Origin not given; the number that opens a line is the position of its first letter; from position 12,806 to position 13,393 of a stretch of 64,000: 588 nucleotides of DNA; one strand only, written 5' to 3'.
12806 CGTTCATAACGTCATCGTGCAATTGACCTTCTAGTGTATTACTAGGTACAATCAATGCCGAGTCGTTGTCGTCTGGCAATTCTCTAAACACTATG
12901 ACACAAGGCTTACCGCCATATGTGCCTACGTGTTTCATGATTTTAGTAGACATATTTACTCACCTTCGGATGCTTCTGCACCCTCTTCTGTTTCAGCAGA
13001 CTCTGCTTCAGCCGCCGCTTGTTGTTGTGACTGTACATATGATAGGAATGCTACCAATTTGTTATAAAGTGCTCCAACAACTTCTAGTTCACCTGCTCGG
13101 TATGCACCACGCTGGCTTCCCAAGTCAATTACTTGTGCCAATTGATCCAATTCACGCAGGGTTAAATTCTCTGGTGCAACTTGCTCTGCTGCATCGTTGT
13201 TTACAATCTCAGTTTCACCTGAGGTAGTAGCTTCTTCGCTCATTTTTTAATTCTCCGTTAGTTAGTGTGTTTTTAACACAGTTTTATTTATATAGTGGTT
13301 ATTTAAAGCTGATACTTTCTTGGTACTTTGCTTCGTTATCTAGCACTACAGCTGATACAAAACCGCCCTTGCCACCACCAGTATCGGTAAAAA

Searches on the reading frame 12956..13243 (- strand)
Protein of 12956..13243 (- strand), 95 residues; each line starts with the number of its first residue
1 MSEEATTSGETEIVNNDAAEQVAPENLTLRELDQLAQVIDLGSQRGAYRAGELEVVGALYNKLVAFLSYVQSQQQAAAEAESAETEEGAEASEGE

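Call 80: search_protein_families(library=phrogs, proteins=[window:12956-13243:-], max_evalue=0.001)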
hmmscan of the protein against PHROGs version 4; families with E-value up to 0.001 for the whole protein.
window:12956-13243:- (95 aa): 1 family
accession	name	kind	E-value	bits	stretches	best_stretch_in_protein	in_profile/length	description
phrog_13789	-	unknown function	9e-06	26.3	1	19-88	7-76/77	-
